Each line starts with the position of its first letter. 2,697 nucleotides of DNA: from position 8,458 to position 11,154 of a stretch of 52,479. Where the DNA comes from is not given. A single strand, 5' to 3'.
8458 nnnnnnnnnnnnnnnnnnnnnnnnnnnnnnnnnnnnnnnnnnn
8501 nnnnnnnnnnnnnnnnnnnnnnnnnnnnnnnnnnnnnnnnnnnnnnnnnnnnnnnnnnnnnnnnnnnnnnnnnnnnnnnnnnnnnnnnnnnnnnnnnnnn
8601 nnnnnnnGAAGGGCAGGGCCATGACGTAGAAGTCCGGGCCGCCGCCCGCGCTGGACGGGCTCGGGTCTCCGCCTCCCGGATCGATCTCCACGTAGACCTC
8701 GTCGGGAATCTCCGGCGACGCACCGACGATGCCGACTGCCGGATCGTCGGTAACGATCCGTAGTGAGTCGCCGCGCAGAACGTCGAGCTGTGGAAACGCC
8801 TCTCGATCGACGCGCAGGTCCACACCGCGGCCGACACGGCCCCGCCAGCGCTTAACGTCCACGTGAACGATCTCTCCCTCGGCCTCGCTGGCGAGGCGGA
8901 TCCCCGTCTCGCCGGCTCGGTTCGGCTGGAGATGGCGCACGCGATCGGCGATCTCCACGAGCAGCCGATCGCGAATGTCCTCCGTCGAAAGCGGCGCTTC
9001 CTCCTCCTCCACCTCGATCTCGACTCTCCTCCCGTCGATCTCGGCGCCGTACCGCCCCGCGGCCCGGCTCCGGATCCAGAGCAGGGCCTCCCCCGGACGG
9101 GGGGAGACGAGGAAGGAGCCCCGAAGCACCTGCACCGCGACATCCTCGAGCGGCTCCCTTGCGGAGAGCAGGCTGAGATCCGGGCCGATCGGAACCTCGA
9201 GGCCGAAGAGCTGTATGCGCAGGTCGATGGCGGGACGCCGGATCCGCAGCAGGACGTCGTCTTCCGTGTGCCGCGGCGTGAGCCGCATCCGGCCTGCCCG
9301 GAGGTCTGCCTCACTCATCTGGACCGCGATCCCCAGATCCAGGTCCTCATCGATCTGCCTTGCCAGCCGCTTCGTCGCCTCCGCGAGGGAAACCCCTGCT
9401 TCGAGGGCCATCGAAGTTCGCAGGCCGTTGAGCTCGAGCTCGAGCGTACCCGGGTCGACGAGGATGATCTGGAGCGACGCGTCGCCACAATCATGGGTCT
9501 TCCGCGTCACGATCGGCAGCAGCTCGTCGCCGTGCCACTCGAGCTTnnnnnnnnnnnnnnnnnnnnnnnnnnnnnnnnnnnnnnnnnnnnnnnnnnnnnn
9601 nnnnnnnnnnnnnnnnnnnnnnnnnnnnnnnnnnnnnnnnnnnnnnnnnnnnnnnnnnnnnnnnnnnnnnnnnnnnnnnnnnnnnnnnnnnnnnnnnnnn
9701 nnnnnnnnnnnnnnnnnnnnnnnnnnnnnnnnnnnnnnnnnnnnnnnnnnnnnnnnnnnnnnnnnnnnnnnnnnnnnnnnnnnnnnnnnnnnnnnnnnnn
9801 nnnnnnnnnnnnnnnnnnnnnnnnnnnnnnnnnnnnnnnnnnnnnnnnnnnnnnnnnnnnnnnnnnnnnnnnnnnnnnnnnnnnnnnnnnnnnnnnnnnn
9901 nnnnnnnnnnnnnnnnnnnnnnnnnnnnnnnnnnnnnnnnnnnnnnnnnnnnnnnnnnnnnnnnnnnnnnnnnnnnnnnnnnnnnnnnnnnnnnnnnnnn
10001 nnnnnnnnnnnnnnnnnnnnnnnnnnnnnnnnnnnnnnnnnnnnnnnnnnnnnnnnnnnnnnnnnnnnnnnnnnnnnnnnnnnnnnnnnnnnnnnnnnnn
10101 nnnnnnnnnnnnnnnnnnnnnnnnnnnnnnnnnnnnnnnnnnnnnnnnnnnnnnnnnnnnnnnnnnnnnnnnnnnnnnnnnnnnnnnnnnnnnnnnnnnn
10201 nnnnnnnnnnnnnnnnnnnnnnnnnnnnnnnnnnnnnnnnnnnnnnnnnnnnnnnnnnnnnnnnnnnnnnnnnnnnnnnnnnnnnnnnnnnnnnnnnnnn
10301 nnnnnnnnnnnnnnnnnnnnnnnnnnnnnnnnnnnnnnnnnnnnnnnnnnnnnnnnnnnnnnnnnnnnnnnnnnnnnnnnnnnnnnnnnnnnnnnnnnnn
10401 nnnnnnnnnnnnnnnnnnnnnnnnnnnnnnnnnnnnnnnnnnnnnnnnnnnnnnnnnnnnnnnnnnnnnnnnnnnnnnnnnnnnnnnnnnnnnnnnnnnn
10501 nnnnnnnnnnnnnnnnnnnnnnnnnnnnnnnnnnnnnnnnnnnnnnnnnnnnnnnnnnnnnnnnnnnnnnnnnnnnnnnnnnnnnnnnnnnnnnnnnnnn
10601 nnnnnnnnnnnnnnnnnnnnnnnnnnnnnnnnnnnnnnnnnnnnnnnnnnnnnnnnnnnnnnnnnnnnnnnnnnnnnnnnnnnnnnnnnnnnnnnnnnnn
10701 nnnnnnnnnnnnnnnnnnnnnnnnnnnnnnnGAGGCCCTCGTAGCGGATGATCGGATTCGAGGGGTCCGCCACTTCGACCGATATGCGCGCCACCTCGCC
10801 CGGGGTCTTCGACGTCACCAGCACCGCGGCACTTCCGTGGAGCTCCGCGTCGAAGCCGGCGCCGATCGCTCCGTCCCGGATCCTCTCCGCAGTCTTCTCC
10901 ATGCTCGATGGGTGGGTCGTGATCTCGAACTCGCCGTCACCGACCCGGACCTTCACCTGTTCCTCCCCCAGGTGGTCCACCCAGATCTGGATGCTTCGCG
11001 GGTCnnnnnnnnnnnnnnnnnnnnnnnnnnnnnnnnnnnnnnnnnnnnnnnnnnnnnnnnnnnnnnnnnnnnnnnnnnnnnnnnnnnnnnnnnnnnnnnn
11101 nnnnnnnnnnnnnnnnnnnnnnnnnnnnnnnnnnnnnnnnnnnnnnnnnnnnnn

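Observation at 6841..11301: Flavoenzyme core interrupted by at least three 200-300-aa insertions (mosaic 1,486-aa protein)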

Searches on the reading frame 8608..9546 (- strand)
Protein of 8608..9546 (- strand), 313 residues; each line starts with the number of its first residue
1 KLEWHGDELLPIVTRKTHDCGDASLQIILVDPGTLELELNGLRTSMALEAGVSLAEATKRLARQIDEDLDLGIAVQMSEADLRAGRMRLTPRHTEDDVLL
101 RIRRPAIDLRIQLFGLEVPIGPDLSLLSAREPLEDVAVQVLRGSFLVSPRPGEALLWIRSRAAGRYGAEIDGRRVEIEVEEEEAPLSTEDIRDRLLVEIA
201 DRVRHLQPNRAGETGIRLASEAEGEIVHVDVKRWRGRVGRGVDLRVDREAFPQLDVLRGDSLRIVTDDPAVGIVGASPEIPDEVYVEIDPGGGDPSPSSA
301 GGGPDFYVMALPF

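Call 46: predict_structure(alignment_id=A3)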
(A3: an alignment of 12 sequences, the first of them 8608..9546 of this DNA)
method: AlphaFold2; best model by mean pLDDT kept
length: 313 residues; sequences in the alignment: 12
mean_pLDDT: 80.8   pTM: 0.74
mean pLDDT of the five models: 80.8, 78.7, 77.6, 77.3, 74.0
residues with pLDDT >= 90: 125; 70-90: 128; 50-70: 24; < 50: 36
segments of 3 or more residues with pLDDT < 50: 278-313
pLDDT, mean of each block of 10 residues (from residue 1): 72 70 79 83 84 89 92 91 89 90 76 88 67 80 88 94 97 96 93 97 94 93 88 93 87 83 84 63 43 37 38 32
secondary structure, 60 per line:
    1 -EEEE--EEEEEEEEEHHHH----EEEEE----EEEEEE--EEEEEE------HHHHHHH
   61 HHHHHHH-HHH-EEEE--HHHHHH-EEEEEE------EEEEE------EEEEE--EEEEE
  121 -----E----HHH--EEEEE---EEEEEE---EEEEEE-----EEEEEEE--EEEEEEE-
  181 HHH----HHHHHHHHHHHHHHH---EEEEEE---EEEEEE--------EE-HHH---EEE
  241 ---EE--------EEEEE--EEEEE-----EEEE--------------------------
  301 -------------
elements in order: E2-5 E8-16 H17-20 E25-29 E34-39 E42-47 H54-67 E73-76 H79-84 E86-91 E98-102 E109-113 E116-120 E136-140 E144-149 E153-158 E164-170 E173-179 H188-202 E206-211 E215-220 E238-240 E254-258 E261-265 E271-274

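Call 49: fold_search(model_id=the predicted structure, library=pdb)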
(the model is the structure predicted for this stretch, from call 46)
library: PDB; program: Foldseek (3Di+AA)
matches with E <= 10: 977; with E <= 0.001: 1
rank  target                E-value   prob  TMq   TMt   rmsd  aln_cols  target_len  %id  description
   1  9d93_Md               9.0e-04  0.51  0.15  0.08  22.6       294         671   14  Mycobacteriophage Bxb1 tail tip - Composite map and model (released 2024-09-25)
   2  8kee_C                1.8e-03  1.00  0.20  0.13   2.3        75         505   13  Cyanophage A-1(L) sheath-tube (released 2024-04-10)
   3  9ndy_L                1.8e-03  0.99  0.20  0.14  14.1       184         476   12  Composite baseplate asymmetric unit of JohannRWettstein (Bas63) (released 2025-11-19)
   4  7y22_Y                2.8e-03  0.99  0.23  0.10  24.0       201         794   14  CryoEM structure of Klebsiella phage Kp7 tail complex applied with C6 symmetry (released 2023-06-14)
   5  8kee_A                4.0e-03  1.00  0.20  0.13   2.3        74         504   14  Cyanophage A-1(L) sheath-tube (released 2024-04-10)
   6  9khy_a                8.3e-03  1.00  0.22  0.14  13.8       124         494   14  Terminator and trunk structure of Escherichia phage Mu (released 2025-02-12)
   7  5xlj                  1.6e-02  0.38  0.17  0.25  16.6       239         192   10  Crystal structure of the flagellar cap protein flid D2-D3 domains from serratia marcescens in Space group P432 (released 2017-06-14)
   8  1yll_D                1.6e-02  0.14  0.12  0.17  15.1       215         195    7  Crystal Structure of the Conserved Protein of Unknown Function PA5104 from Pseudomonas aeruginosa PAO1 (released 2005-03-01)
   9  5fx8_U                2.1e-02  0.08  0.13  0.13  19.8       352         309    9  Complete structure of manganese lipoxygenase of Gaeumannomyces graminis and partial structure of zonadhesin of Komagat (released 2016-06-22)
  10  9vvr_S                3.1e-02  0.66  0.20  0.09  28.7       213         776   12  Structure of the bacteriophage E1004 tail (released 2025-11-12)
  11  6r21_a                4.3e-02  0.97  0.25  0.11  24.2       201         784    9  Cryo-EM structure of T7 bacteriophage fiberless tail complex (released 2019-09-04)
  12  8i4m_A                4.8e-02  0.75  0.24  0.10  29.9       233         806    8  Portal-tail complex structure of the Cyanophage P-SCSP1u (released 2023-11-01)
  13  1yll_C                5.4e-02  0.08  0.11  0.16  15.4       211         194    8  Crystal Structure of the Conserved Protein of Unknown Function PA5104 from Pseudomonas aeruginosa PAO1 (released 2005-03-01)
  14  3rns                  5.4e-02  0.08  0.11  0.15  17.6       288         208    8  Cupin 2 conserved barrel domain protein from Leptotrichia buccalis (released 2011-05-11)
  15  1ywk_F                6.0e-02  0.06  0.12  0.14  17.9       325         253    7  Crystal structure of 4-deoxy-1-threo-5-hexosulose-uronate ketol-isomerase from Enterococcus faecalis (released 2005-03-01)
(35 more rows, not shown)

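Call 77: fold_search(model_id=the predicted structure, library=viral)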
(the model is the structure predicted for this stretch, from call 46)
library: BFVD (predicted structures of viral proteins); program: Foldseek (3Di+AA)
matches with E <= 10: 464; with E <= 0.001: 4
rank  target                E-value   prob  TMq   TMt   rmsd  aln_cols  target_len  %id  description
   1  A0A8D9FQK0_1          6.0e-06  1.00  0.20  0.08  18.6       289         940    9  PE-PGRS family protein PE_PGRS18 [uncultured marine phage]
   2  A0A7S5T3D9            4.6e-05  0.99  0.18  0.08  19.4       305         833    9  (no name in the UniProt tables at hand)
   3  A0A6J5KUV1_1          1.5e-04  0.95  0.20  0.07  19.5       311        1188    8  Baseplate protein J-like [uncultured Caudovirales phage]
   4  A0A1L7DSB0            8.4e-04  1.00  0.24  0.10  21.7       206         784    7  Tail tubular B [Ralstonia phage phiAp1]
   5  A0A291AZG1            1.1e-03  0.99  0.21  0.19  13.0       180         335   12  Baseplate assembly protein [Shigella phage Sf18]
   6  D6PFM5                1.3e-03  1.00  0.23  0.27  18.9       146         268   12  (no name in the UniProt tables at hand)
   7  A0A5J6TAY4            1.7e-03  1.00  0.24  0.10  18.1       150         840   13  (no name in the UniProt tables at hand)
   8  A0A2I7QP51            1.9e-03  0.60  0.18  0.06  21.1       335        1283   10  (no name in the UniProt tables at hand)
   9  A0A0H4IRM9            2.9e-03  0.97  0.20  0.14  13.4       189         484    8  Baseplate protein J-like domain-containing protein [Pseudoalteromonas phage H101]
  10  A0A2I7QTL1            4.4e-03  1.00  0.24  0.16  12.1       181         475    8  (no name in the UniProt tables at hand)
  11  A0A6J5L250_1          5.2e-03  0.72  0.22  0.09  19.3       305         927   10  Baseplate protein J-like [uncultured Caudovirales phage]
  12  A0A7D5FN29            1.1e-02  0.60  0.26  0.10  30.3       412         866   11  Tail tubular protein B [Escherichia virus LS2]
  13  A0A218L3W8            1.1e-02  1.00  0.24  0.17   7.3       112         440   15  Tail sheath protein [Pseudomonas phage vB_PaeM_G1]
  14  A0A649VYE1            1.6e-02  0.18  0.17  0.16  20.0       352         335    8  Major tail protein [Microbacterium phage Teamocil]
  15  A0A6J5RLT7            2.0e-02  0.84  0.19  0.14  13.6       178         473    8  XkdT Uncharacterized homolog of phage Mu protein gp47 [uncultured Caudovirales phage]
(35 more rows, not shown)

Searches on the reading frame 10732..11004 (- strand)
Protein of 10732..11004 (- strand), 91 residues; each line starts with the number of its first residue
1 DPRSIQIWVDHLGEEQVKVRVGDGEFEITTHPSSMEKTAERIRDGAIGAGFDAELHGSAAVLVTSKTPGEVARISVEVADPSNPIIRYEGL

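Call 68: search_protein_representatives(alignment_id=A4)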
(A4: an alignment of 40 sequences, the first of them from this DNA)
Query: 40 sequences, 85 profile positions. Proteins with E-value up to 0.001 (for the whole library): 486; up to 1e-10: 70; up to 1e-30: 6. The best 150 are listed.
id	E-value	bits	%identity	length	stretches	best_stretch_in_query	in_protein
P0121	9.9e-112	381.8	-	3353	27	2-72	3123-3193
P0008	3.7e-52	190.9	-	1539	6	1-82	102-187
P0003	4.4e-51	187.5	-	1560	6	12-83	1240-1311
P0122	1.8e-44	166.3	-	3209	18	13-81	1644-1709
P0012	7.8e-41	154.6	-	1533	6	2-84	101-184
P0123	2.9e-37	143.2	-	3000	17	13-68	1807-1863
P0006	4.1e-28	113.9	-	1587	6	3-82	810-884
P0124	1.7e-27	111.8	-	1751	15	10-64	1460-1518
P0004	1.0e-25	106.2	-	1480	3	3-82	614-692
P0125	1.8e-25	105.4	-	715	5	5-80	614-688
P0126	1.8e-25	105.4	-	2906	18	16-70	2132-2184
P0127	6.8e-25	103.5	-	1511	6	5-80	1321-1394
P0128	7.7e-25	103.4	-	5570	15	22-72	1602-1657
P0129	1.1e-19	86.9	-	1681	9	12-53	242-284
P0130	1.2e-19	86.7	-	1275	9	15-52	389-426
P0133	1.8e-17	79.7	-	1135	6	7-74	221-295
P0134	2.8e-17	79.1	-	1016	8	16-52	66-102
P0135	3.8e-17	78.7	-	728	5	8-66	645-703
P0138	2.1e-16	76.3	-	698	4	12-73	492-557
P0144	5.8e-15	71.7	-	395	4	14-71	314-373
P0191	2.5e-10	56.9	-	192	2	4-71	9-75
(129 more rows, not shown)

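Call 69: search_protein_families(library=pfam, proteins=[P0124, P0125, P0129, P0130, P0133, P0134, P0135, P0138, P0144, P0191], max_evalue=0.01)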
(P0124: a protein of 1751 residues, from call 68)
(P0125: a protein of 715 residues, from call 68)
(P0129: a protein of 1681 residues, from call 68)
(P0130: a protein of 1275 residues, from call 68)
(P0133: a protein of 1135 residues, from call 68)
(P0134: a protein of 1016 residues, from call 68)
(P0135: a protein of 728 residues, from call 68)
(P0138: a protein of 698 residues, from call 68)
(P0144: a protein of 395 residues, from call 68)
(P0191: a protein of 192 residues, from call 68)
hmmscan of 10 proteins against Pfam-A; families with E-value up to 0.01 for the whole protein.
P0124 (1751 aa): 2 families
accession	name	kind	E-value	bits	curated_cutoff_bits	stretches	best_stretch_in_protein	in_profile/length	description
PF01476.26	LysM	-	6.6e-13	48.8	20.9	0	1076-1096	1-19/43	LysM domain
PF14451.12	Ub-Mut7C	-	0.0074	16.6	23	0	717-738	51-72/81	Mut7-C ubiquitin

P0125 (715 aa): 0 families

P0129 (1681 aa): 3 families
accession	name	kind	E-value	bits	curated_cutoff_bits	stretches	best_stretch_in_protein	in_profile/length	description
PF06429.18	Flg_bbr_C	-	1.9e-17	62.9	23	1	1635-1679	2-46/46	Flagellar basal body rod FlgEFG protein C-terminal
PF22692.1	LlgE_F_G_D1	-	3e-06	27.7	27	1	84-138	1-43/64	Flagellar hook protein FlgE/F/G D1 domain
PF00460.25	Flg_bb_rod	-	0.0024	18.2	20.7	1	7-37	1-31/31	Flagella basal body rod protein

P0130 (1275 aa): 0 families

P0133 (1135 aa): 0 families

P0134 (1016 aa): 16 families
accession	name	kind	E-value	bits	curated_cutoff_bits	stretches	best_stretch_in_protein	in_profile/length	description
PF11518.13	DUF3221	-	2.1e-05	25.2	26.4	0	101-137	35-71/82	Protein of unknown function (DUF3221)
PF22242.1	6PGD_like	-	4.3e-05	24.3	27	0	189-218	18-47/98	6-phosphogluconate dehydrogenase C-terminal domain-like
PF23459.1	S1_RRP5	-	8.1e-05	23.5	27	0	93-126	24-57/72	RRP5 S1 domain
PF01476.26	LysM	-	0.00014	22.2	20.9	0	77-90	1-14/43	LysM domain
PF24872.1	DUF2110_N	-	0.0003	21.3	28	0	213-249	17-53/72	DUF2110 N-terminal domain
PF18682.6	PilA4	-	0.00049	20.9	26.8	0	198-222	7-32/83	Pilin A4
PF23473.1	LysM3_LYK4_5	-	0.00082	19.9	29.3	0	75-90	3-18/48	LYK4/5 LysM3 domain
PF04513.17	Baculo_PEP_C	-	0.00095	19.7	38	0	125-157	4-35/140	Baculovirus polyhedron envelope protein, PEP, C terminus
PF21150.2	YebU_pre-PUA_dom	-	0.0014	18.9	27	0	137-161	40-64/77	Ribosomal RNA small subunit methyltransferase F, pre-PUA domain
PF21111.3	CDI_toxin_EC869_like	-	0.0018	19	27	0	101-131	15-45/123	CDI toxin restriction endonuclease-like domain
PF14705.12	Costars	-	0.0023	18.5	24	0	163-187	14-38/76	Costars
PF07398.16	MDMPI_C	-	0.0039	18.3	29.5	0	449-493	2-46/90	MDMPI C-terminal domain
PF05065.19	Phage_capsid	-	0.0046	16.8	24.2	0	154-196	202-244/280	Phage capsid family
PF22314.2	NPC1_MLD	-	0.0051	17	27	0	152-194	130-172/216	NPC1, middle luminal domain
PF05609.18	LAP1_C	-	0.006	16.2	26.8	0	96-152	62-118/233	Lamina-associated polypeptide 1, AAA+ activator domain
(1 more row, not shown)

P0135 (728 aa): 0 families

P0138 (698 aa): 1 family
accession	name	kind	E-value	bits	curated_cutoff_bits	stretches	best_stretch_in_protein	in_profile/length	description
PF03633.20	Glyco_hydro_65C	-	0.0015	18.7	22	0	383-407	29-52/62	Glycosyl hydrolase family 65, C-terminal domain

P0144 (395 aa): 1 family
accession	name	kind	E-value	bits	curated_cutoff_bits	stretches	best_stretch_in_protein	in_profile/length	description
PF11494.13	Ta0938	-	0.0016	19.3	27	0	188-223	47-82/92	Ta0938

P0191 (192 aa): 0 families

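Call 76: search_protein_families(library=pfam, proteins=[P0121, P0122], max_evalue=1)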
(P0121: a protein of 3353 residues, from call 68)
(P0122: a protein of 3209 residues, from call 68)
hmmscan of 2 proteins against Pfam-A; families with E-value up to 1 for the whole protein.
P0121 (3353 aa): 10 families
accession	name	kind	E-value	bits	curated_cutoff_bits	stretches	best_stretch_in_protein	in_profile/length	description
PF24370.1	DUF7526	-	2.6e-12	47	27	0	672-701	54-83/88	Family of unknown function (DUF7526)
PF10733.14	DUF2525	-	2.9e-11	43.7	27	0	584-627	8-52/60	Protein of unknown function (DUF2525)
PF16190.11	E1_FCCH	-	8.9e-11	42.1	29.5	0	667-688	7-28/70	Ubiquitin-activating enzyme E1 FCCH domain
PF19302.4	DUF5915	-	2.4e-08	34.2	27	0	575-613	39-77/195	Domain of unknown function (DUF5915)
PF03633.20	Glyco_hydro_65C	-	8.5e-06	25.9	22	0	589-612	39-61/62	Glycosyl hydrolase family 65, C-terminal domain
PF04014.23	MazE_antitoxin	-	9e-05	22.8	24.7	0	595-608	21-36/48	Antidote-toxin recognition MazE, bacterial antitoxin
PF21815.4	PAS_PdeA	-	0.00033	21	21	0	643-680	28-65/106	PdeA-like PAS domain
PF11494.13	Ta0938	-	0.00053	20.8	27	0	1491-1524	43-76/92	Ta0938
PF20432.4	Xre-like-HTH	-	0.058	14.1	25.8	0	283-309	14-40/63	Antitoxin Xre-like helix-turn-helix domain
PF14452.12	Multi_ubiq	-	0.43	11.2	24.5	0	596-616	48-68/69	Multiubiquitin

P0122 (3209 aa): 4 families
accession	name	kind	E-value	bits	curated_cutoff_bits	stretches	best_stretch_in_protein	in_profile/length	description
PF01476.26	LysM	-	0.0031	17.9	20.9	0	792-805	1-14/43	LysM domain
PF07196.18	Flagellin_IN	-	0.011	16.3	22.7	4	1556-1589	18-53/55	Flagellin hook IN motif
PF02933.23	CDC48_2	-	0.044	13.9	22.4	0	2066-2093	16-43/64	Cell division protein 48 (CDC48), domain 2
PF07154.16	DUF1392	-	0.24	11.9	25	0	308-356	55-103/150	Protein of unknown function (DUF1392)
